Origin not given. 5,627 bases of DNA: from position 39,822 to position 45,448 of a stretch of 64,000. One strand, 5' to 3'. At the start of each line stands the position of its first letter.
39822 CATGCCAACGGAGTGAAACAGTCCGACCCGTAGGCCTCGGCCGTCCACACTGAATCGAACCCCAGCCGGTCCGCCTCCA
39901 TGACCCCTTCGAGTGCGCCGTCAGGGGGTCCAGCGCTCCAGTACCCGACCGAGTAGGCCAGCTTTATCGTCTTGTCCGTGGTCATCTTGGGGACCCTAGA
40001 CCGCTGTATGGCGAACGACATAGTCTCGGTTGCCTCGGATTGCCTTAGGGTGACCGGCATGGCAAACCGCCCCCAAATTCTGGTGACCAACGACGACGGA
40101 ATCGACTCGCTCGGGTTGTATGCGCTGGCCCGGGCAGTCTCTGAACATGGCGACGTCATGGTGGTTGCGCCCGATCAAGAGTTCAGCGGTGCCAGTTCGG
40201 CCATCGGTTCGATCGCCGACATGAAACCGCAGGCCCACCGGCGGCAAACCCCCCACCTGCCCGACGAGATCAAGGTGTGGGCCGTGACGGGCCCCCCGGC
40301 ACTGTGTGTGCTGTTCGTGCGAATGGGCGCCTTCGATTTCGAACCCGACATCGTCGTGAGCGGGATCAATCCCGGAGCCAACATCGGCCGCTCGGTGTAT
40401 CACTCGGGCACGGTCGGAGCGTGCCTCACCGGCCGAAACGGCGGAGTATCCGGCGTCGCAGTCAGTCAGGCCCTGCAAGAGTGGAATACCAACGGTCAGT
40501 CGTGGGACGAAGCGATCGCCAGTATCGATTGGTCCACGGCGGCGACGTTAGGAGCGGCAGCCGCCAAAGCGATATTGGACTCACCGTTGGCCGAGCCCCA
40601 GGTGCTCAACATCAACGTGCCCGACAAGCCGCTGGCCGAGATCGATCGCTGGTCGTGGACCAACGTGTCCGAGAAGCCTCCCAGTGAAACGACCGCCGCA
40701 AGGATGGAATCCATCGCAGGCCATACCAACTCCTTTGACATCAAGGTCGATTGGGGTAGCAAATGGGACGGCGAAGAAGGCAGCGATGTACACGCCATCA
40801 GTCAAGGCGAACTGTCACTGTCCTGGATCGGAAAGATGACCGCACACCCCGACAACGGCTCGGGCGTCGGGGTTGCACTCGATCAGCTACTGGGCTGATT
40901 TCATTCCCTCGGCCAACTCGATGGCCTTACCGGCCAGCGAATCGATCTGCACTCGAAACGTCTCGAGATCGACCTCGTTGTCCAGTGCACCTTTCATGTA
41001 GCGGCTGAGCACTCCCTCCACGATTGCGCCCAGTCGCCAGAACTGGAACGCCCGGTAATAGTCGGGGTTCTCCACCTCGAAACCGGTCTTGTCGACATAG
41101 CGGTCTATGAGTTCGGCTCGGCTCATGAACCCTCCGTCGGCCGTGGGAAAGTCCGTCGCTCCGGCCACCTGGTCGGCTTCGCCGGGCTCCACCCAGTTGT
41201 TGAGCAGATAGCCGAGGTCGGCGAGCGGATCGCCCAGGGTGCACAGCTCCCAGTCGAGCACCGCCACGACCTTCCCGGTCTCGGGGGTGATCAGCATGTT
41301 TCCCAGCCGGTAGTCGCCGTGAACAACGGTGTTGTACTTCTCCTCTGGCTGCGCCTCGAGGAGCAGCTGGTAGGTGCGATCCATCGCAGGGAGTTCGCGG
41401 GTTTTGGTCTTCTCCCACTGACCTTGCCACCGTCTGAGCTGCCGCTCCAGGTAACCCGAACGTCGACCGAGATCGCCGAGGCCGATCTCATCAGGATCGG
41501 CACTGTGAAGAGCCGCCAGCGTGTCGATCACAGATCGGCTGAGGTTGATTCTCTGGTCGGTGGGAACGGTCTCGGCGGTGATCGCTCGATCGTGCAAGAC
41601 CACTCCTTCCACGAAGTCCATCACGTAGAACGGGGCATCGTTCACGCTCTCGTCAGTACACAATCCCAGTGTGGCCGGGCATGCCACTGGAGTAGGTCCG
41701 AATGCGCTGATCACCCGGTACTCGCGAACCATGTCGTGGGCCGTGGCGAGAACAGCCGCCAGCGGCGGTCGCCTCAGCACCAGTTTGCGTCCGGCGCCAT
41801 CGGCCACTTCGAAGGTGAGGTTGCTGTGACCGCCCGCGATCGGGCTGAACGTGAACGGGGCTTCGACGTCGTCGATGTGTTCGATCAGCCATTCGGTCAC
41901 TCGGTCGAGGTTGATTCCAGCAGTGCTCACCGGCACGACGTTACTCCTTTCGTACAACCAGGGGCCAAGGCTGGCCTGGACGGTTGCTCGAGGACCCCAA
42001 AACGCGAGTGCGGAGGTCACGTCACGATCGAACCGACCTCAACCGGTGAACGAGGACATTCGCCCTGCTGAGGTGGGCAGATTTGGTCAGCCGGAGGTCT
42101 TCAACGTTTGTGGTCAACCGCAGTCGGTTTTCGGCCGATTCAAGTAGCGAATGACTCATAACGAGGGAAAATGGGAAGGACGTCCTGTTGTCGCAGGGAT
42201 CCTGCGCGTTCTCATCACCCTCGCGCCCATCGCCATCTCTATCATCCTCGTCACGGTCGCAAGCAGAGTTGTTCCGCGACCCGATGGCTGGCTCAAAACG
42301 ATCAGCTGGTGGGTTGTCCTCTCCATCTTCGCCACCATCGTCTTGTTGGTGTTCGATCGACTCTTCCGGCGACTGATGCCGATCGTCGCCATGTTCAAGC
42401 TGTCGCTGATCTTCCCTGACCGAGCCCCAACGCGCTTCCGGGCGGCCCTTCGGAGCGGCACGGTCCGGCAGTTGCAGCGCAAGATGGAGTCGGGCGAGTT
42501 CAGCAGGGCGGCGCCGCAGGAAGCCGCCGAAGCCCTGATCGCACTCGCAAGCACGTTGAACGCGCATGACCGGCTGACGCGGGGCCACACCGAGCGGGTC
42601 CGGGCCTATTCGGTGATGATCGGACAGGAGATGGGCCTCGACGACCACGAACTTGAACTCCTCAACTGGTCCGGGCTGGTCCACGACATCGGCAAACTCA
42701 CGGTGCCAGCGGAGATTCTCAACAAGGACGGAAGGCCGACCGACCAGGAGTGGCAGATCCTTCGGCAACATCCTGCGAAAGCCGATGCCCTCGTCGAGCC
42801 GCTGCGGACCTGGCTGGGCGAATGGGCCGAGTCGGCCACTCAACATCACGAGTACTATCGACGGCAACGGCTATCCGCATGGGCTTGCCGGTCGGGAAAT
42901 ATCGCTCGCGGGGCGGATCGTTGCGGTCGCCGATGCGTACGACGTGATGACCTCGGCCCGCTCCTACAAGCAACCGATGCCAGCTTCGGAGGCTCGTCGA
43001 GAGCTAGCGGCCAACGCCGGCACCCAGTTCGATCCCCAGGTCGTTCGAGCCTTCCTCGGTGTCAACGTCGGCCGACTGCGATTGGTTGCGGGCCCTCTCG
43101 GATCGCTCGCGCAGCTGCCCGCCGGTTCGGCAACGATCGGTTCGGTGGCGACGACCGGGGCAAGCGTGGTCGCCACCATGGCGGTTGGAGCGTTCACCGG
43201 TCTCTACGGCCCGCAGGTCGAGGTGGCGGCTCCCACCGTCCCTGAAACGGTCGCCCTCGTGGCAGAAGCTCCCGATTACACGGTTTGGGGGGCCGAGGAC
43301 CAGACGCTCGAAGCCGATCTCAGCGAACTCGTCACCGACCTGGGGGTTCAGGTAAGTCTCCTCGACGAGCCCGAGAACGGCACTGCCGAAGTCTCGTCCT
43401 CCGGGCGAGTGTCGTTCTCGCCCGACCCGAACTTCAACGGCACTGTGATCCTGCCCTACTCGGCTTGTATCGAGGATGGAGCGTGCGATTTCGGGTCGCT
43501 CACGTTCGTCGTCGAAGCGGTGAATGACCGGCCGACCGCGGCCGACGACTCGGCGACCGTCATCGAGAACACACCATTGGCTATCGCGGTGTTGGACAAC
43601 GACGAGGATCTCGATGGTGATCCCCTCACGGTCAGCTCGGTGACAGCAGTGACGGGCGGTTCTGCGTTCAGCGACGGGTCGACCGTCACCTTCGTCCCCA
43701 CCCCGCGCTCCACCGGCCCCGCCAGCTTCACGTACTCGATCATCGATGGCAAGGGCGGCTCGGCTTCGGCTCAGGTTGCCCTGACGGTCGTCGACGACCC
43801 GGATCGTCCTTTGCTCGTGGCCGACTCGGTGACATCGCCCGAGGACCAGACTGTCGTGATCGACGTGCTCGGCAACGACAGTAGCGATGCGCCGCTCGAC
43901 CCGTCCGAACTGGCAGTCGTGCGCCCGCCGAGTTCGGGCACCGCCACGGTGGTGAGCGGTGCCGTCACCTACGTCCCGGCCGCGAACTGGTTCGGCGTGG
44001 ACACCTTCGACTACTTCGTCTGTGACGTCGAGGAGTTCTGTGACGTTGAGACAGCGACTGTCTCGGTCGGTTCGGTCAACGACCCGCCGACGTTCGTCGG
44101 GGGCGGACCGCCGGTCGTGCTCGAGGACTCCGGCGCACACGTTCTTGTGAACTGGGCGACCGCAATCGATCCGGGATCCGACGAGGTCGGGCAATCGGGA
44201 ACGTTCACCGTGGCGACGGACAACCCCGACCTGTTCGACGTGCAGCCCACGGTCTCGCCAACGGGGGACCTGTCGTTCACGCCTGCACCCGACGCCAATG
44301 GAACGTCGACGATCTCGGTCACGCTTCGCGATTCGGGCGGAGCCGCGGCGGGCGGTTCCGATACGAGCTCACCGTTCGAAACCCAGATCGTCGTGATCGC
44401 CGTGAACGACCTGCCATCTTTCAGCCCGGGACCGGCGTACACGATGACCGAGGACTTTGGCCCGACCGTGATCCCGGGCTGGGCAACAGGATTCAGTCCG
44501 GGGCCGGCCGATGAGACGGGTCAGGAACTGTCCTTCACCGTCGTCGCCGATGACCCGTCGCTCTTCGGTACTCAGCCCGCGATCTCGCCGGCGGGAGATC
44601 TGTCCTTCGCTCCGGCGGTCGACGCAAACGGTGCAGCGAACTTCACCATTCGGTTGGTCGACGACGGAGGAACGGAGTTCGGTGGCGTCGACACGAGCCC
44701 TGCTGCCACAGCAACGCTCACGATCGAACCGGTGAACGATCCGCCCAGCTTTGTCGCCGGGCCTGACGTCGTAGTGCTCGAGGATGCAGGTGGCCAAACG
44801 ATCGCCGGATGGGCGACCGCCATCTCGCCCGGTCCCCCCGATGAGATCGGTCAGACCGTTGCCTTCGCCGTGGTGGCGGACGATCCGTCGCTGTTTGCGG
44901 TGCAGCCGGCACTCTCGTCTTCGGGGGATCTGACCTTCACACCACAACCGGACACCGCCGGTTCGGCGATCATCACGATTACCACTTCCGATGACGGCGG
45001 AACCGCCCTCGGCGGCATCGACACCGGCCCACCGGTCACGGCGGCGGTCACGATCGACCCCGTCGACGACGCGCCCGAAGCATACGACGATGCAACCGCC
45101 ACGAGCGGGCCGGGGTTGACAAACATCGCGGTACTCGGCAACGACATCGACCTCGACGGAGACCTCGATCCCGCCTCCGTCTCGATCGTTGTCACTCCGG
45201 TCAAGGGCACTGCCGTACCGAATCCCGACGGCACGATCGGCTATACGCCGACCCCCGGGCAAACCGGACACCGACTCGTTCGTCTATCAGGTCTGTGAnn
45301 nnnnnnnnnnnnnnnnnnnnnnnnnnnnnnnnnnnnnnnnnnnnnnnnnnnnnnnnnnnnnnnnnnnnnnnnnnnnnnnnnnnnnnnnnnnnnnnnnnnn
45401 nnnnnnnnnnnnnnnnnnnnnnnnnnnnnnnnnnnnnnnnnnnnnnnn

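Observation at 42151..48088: HD-GYP c-di-GMP phosphodiesterase module fused to a ~1500-aa adhesin-like repeat array ending in two lamin-tail domains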

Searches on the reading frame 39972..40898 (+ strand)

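Call 70: search_protein_families(library=pfam, proteins=[window:39972-40898:+], max_evalue=0.0001)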
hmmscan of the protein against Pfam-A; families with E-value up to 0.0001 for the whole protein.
window:39972-40898:+ (308 aa): 1 family
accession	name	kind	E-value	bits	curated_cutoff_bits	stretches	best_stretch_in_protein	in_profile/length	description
PF01975.23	SurE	-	3.3e-45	154.6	22.1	1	36-235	1-185/189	Survival protein SurE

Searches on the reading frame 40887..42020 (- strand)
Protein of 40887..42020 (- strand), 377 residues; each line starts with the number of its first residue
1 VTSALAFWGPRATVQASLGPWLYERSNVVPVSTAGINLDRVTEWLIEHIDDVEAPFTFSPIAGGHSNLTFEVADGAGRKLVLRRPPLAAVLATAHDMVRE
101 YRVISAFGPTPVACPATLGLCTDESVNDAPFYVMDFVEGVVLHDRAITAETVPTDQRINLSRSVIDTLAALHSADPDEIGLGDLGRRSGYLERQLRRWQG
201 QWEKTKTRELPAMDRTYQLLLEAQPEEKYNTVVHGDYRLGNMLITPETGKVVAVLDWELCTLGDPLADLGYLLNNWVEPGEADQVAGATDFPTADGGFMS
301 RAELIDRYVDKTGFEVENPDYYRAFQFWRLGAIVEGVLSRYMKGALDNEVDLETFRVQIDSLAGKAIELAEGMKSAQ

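Call 70: search_protein_families(library=pfam, proteins=[window:40887-42020:-], max_evalue=0.0001)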
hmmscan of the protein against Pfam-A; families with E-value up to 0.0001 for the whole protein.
window:40887-42020:- (377 aa): 2 families
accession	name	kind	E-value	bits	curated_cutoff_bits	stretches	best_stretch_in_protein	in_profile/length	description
PF01636.29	APH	-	4.6e-54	184.1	23.2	1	58-287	2-224/239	Phosphotransferase enzyme family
PF02958.26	EcKL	-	2.6e-07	30.7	22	1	191-276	178-264/294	Ecdysteroid kinase-like family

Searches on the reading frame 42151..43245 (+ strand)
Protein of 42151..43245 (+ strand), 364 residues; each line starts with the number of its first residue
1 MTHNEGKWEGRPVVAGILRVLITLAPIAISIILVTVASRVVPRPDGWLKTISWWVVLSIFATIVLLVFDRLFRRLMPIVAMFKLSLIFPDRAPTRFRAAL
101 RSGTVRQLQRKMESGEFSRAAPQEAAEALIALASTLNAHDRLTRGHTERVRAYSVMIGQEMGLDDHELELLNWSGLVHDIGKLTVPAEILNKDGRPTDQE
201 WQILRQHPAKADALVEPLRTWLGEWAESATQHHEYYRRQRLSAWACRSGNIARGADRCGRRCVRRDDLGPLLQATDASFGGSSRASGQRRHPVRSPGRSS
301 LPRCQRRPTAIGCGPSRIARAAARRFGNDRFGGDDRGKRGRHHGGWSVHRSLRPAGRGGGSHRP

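Call 3: search_protein_families(library=pfam, proteins=[window:42151-43245:+], max_evalue=0.01)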
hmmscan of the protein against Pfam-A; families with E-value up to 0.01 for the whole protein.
window:42151-43245:+ (364 aa): 2 families
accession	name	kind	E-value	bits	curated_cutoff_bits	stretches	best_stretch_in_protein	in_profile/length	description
PF13487.12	HD_5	-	1.3e-14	54.7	27.2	1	134-236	5-109/170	HD domain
PF01966.28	HD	-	7.4e-09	36.4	22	1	145-242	3-97/116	HD domain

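Call 6: search_protein_families(library=ncbifam, proteins=[window:42151-43245:+], max_evalue=0.01)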
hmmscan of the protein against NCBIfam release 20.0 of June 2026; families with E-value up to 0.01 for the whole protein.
window:42151-43245:+ (364 aa): 2 families
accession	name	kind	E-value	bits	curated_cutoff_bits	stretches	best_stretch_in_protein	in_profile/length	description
NF053512.1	nitric_RR_NosR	exception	2.3e-11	43.4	400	1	118-236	167-285/422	response regulator c-di-GMP phosphodiesterase, NosR family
TIGR00277.1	HDIG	domain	0.0054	16.6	27.6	1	145-187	7-46/84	HDIG domain-containing metalloprotein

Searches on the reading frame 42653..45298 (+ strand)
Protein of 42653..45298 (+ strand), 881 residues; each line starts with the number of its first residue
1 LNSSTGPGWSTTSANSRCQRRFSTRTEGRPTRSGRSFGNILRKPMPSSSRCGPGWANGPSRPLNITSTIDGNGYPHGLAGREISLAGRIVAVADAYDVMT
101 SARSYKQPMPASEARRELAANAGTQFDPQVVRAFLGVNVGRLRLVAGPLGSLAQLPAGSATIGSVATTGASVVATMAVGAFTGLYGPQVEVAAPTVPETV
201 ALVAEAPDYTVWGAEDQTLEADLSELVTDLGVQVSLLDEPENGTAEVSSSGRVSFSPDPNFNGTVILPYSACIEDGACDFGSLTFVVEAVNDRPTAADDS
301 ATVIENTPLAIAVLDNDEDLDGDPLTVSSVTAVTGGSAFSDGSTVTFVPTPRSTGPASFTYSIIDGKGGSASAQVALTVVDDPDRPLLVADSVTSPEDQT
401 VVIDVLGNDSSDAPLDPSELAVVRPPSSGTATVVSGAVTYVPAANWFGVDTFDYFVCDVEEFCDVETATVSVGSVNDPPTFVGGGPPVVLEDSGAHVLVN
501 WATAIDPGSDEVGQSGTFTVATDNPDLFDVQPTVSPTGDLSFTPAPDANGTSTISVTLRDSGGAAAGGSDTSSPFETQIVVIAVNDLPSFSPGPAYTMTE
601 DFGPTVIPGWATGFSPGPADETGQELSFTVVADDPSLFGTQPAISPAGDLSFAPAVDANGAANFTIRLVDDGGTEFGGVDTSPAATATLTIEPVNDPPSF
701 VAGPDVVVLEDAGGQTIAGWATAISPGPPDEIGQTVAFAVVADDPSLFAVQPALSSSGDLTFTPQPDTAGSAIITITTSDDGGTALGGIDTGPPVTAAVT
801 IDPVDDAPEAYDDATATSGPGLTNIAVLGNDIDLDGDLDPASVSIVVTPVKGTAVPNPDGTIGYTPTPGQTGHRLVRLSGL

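Call 3: search_protein_families(library=pfam, proteins=[window:42653-45298:+], max_evalue=0.01)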
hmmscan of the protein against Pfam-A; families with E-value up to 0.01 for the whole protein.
window:42653-45298:+ (881 aa): 5 families
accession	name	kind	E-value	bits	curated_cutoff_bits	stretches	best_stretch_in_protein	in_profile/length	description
PF17963.7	Big_9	-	2.9e-57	192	23.6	5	291-378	1-89/89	Bacterial Ig domain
PF17892.7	Cadherin_5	-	1.9e-38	130.7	26.5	4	290-379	1-97/98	Cadherin-like domain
PF17803.7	Cadherin_4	-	1.1e-33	116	25.1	3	282-341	2-64/71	Bacterial cadherin-like domain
PF13487.12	HD_5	-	3e-15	56.8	27.2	1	67-130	107-170/170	HD domain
PF19076.6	CshA_repeat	-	1.5e-08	35.7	27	0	219-264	34-79/103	Surface adhesin CshA repetitive domain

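Call 6: search_protein_families(library=ncbifam, proteins=[window:42653-45298:+], max_evalue=0.01)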
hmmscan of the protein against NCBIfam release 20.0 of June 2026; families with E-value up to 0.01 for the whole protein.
window:42653-45298:+ (881 aa): 3 families
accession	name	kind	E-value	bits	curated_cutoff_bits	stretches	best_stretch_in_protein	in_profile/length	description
NF012211.1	tand_rpt_95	domain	2.5e-55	184.5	90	6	303-391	2-96/98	tandem-95 repeat protein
NF053512.1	nitric_RR_NosR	exception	5.7e-13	48.7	400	1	69-137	285-353/422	response regulator c-di-GMP phosphodiesterase, NosR family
TIGR04225.1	CshA_fibril_rpt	repeat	1.5e-09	38.6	60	0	235-265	55-81/104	fibrillar adhesin CshA-type repeat protein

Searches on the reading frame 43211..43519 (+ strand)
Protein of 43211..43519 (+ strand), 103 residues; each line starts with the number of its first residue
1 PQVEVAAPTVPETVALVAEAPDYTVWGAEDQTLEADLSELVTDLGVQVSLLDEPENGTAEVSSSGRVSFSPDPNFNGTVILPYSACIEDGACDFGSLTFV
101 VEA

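Call 37: search_protein_families(library=pfam, proteins=[window:43211-43519:+], max_evalue=1)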
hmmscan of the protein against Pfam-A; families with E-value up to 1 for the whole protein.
seq(103 aa): 3 families
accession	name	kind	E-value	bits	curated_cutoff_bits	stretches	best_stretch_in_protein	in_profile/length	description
PF17963.7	Big_9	-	2.4e-08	35.2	23.6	1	17-99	5-88/89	Bacterial Ig domain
PF17892.7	Cadherin_5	-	5.5e-05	23.3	26.5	1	7-91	4-85/98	Cadherin-like domain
PF19076.6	CshA_repeat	-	0.00024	22.1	27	1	31-78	32-79/103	Surface adhesin CshA repetitive domain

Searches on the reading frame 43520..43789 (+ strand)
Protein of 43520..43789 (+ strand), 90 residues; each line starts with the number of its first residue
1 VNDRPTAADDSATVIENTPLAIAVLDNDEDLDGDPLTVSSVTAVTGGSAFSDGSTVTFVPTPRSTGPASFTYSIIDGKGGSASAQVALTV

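Call 37: search_protein_families(library=pfam, proteins=[window:43520-43789:+], max_evalue=1)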
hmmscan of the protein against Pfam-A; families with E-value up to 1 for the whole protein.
seq(90 aa): 4 families
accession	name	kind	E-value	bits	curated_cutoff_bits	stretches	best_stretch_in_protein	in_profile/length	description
PF17963.7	Big_9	-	2.1e-20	73.8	23.6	1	2-89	1-89/89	Bacterial Ig domain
PF17892.7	Cadherin_5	-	1.6e-18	66.7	26.5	1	1-90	1-97/98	Cadherin-like domain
PF17803.7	Cadherin_4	-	3.7e-13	50.2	25.1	1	1-53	10-65/71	Bacterial cadherin-like domain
PF12019.13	GspH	-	0.015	16.2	21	1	25-87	40-103/108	Type II transport protein GspH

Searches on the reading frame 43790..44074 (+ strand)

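Call 37: search_protein_families(library=pfam, proteins=[window:43790-44074:+], max_evalue=1)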
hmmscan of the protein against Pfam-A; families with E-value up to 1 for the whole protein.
seq(95 aa): 3 families
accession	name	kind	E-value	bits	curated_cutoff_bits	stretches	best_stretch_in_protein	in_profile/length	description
PF17963.7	Big_9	-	5.8e-16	59.6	23.6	1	5-91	2-88/89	Bacterial Ig domain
PF17892.7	Cadherin_5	-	3.6e-08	33.6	26.5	1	5-93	3-97/98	Cadherin-like domain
PF17803.7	Cadherin_4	-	9.2e-07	29.7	25.1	1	4-61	11-71/71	Bacterial cadherin-like domain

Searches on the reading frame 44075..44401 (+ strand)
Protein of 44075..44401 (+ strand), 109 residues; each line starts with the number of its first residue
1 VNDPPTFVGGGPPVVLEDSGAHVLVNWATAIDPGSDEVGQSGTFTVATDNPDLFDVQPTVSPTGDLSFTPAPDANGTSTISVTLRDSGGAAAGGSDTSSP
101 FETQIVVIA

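Call 37: search_protein_families(library=pfam, proteins=[window:44075-44401:+], max_evalue=1)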
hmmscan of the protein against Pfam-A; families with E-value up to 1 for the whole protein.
seq(109 aa): 4 families
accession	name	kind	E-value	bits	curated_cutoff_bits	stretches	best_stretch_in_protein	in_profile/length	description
PF17963.7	Big_9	-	3.6e-06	28.2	23.6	1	2-92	1-82/89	Bacterial Ig domain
PF17936.7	Big_6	-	0.0073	17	27.6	0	19-50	23-54/83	Bacterial Ig domain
PF17892.7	Cadherin_5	-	0.014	15.7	26.5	1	62-92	59-89/98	Cadherin-like domain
PF19076.6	CshA_repeat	-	0.032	15.3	27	1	59-92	61-95/103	Surface adhesin CshA repetitive domain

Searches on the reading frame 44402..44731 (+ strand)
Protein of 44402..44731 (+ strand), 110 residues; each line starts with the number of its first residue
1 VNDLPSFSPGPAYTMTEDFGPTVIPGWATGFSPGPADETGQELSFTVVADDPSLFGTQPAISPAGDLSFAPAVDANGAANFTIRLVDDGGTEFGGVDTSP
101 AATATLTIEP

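Call 37: search_protein_families(library=pfam, proteins=[window:44402-44731:+], max_evalue=1)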
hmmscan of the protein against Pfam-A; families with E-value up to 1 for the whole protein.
seq(110 aa): 2 families
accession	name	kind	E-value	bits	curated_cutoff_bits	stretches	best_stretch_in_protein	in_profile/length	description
PF17963.7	Big_9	-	0.0043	18.3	23.6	1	2-91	1-81/89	Bacterial Ig domain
PF17892.7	Cadherin_5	-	0.015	15.5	26.5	1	33-91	31-87/98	Cadherin-like domain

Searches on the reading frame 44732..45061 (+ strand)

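Call 37: search_protein_families(library=pfam, proteins=[window:44732-45061:+], max_evalue=1)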
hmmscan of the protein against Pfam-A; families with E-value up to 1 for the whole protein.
seq(110 aa): 2 families
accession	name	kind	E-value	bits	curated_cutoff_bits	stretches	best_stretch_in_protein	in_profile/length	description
PF17963.7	Big_9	-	0.0024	19.2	23.6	1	2-92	1-82/89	Bacterial Ig domain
PF17892.7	Cadherin_5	-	0.051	13.9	26.5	1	63-91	59-87/98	Cadherin-like domain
